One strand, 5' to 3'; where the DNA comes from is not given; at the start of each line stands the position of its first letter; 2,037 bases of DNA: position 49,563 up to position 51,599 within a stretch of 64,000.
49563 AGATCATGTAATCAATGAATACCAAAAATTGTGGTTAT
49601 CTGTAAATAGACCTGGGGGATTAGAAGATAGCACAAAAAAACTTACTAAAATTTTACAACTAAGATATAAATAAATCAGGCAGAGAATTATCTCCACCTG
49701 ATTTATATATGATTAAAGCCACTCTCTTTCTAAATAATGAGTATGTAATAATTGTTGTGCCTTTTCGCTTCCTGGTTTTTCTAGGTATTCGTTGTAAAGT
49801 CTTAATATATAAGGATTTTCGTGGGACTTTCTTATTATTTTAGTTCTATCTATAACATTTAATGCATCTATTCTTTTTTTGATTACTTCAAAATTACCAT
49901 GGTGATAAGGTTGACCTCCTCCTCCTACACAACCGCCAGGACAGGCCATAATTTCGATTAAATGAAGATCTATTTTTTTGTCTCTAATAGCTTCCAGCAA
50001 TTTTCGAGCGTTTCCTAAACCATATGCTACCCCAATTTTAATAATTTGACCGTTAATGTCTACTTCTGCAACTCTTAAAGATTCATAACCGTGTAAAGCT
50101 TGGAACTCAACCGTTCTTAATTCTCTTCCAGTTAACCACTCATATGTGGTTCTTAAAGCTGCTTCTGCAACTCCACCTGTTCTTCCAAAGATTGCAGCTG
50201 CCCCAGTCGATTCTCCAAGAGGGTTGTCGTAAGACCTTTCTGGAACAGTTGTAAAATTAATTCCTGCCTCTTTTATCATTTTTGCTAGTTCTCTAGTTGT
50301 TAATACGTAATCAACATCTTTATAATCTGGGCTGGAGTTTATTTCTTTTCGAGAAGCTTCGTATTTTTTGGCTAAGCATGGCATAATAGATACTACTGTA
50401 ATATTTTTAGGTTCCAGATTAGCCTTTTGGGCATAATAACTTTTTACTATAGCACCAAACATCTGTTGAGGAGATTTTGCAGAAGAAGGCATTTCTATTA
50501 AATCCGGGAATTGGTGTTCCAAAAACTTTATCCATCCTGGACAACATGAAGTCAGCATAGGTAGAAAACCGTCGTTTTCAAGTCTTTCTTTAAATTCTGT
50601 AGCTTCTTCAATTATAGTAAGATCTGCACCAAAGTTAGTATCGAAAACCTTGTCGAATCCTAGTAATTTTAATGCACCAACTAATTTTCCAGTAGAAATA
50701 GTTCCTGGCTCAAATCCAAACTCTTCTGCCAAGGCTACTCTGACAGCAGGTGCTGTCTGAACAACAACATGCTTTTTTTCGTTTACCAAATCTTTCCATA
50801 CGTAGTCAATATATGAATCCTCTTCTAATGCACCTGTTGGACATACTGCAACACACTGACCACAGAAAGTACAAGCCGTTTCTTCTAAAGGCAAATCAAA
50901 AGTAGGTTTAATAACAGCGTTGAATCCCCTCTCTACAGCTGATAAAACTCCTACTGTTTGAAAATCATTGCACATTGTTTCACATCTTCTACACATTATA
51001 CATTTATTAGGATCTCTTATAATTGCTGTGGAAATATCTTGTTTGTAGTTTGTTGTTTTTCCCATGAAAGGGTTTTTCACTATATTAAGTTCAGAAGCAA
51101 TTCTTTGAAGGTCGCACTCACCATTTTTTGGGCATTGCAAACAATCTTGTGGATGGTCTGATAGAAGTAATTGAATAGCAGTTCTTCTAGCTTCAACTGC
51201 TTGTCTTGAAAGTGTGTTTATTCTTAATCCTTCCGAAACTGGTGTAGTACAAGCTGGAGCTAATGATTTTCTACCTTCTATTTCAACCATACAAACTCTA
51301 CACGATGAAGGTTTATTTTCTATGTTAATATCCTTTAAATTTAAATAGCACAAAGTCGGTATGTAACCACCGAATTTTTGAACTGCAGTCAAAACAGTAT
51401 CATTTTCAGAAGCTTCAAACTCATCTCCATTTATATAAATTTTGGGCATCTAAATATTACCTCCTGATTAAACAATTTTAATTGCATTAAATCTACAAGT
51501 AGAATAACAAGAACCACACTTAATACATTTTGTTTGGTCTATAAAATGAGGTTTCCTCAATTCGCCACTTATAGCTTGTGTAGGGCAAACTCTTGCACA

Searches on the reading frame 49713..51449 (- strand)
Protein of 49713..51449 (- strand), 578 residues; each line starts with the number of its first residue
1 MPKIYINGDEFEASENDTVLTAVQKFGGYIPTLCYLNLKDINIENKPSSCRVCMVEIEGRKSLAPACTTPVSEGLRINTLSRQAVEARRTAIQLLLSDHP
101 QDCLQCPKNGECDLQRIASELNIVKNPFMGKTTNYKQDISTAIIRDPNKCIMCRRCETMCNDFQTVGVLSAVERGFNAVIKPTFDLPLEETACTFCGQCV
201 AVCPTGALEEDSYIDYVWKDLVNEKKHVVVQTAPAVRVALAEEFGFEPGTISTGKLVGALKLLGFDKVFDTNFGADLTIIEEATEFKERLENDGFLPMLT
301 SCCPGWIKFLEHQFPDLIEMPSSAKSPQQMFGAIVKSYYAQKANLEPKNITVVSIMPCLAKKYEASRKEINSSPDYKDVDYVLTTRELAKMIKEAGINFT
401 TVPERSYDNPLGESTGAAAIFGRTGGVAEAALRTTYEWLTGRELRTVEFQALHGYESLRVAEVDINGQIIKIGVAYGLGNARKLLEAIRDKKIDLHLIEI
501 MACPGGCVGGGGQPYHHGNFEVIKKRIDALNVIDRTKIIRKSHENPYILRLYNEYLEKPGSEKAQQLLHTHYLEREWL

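Call 3: search_protein_families(library=pfam, proteins=[window:49713-51449:-], max_evalue=0.01)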
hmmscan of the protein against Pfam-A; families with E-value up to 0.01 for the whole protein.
window:49713-51449:- (578 aa): 14 families
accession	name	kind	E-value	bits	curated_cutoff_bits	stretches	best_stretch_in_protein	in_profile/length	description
PF02906.19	Fe_hyd_lg_C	-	2.1e-101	339.2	22.1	1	226-511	1-245/245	Iron only hydrogenase large subunit, C-terminal domain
PF02256.22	Fe_hyd_SSU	-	5.4e-22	78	24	1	521-575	2-56/56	Iron hydrogenase small subunit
PF13510.11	Fer2_4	-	3e-15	56.5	22.8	1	4-80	6-80/82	2Fe-2S iron-sulfur cluster binding domain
PF10588.14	NADH-G_4Fe-4S_3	-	6.6e-15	54.8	27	1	88-124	1-37/40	NADH-ubiquinone oxidoreductase-G iron-sulfur binding region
PF12838.12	Fer4_7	-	3.1e-08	34.4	27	1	149-207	1-52/52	4Fe-4S dicluster domain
PF00037.32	Fer4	-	8.1e-07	29.1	21.1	1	190-209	5-24/24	4Fe-4S binding domain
PF13187.11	Fer4_9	-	1.1e-06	29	27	1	149-207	1-51/52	4Fe-4S dicluster domain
PF22117.2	Fer4_Nqo3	-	1.5e-06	28.7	27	1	145-208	6-66/67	NADH-quinone oxidoreductase subunit 3, ferredoxin-like domain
PF13237.11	Fer4_10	-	2.2e-06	27.9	25.5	1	189-211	5-29/53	4Fe-4S dicluster domain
PF14697.11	Fer4_21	-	1.6e-05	25.4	35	1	146-207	4-56/59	4Fe-4S dicluster domain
PF13183.11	Fer4_8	-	0.00032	21.6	27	1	148-206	3-67/68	4Fe-4S dicluster domain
PF25160.1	LdpA_Fe-S-bd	-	0.0004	20.6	27.6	1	190-213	25-48/49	LdpA Fe-S cluster-binding domain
PF13484.11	Fer4_16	-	0.00045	21.4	30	1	193-212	2-22/66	4Fe-4S double cluster binding domain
PF12837.12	Fer4_6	-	0.0031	17.8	25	1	190-208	6-24/24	4Fe-4S binding domain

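Call 32: search_protein_families(library=ncbifam, proteins=[window:49713-51449:-], max_evalue=0.001)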
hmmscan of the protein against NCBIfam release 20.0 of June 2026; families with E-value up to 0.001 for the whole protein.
window:49713-51449:- (578 aa): 29 families (the best 25 are shown)
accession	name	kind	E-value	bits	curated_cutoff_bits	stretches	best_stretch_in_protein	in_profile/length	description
NF040763.1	FeFe_hydrog_A6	exception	3.1e-256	851.3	765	1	3-575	2-571/571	NADH-dependent [FeFe] hydrogenase, group A6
NF040762.1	Hydr_FeFe_Clost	exception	1.8e-169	565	900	1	3-572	2-571/572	ferredoxin hydrogenase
TIGR02512.1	FeFe_hydrog_A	subfamily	1.8e-155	517.5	405.95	1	143-515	2-374/375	[FeFe] hydrogenase, group A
TIGR04105.1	FeFe_hydrog_B1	subfamily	3.2e-59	200.8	450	2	144-456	139-427/462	monomeric [FeFe] hydrogenase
NF005745.0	PRK07569.1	equivalog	1.9e-45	155.1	333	1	5-210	7-209/238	bidirectional hydrogenase complex protein HoxU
NF006305.0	PRK08493.1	equivalog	2.2e-37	128.6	591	1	3-213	3-226/819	NADH-quinone oxidoreductase subunit G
TIGR01973.1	NuoG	equivalog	5.1e-36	124.6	470.05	1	4-213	1-203/606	NADH-quinone oxidoreductase subunit NuoG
NF005895.0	PRK07860.1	equivalog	4.3e-26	91.2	802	1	4-213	20-225/811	NADH-quinone oxidoreductase subunit G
NF009454.0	PRK12814.1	equivalog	2.9e-17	62.3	916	1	4-161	6-152/657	putative NADPH-dependent glutamate synthase small subunit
NF004546.0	PRK05888.3-3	equivalog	1.9e-08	34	260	1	135-223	51-139/196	NADH-quinone oxidoreductase subunit NuoI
TIGR01971.1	NuoI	subfamily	5.5e-08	32.4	113.05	1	134-217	28-107/121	NADH-quinone oxidoreductase, chain I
NF006221.0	PRK08348.1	subfamily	1.4e-07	31.2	124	1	137-212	33-96/136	NADH-plastoquinone oxidoreductase subunit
NF007382.0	PRK09898.1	equivalog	1.2e-05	25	213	0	191-209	181-199/208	ferredoxin-like protein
NF007205.0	PRK09626.1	equivalog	2.6e-05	24.2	93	0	144-164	50-70/105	2-oxoglutarate-acceptor oxidoreductase subunit OorD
NF004543.0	PRK05888.2-5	equivalog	4.7e-05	23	243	1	146-209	57-116/217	NADH-quinone oxidoreductase subunit NuoI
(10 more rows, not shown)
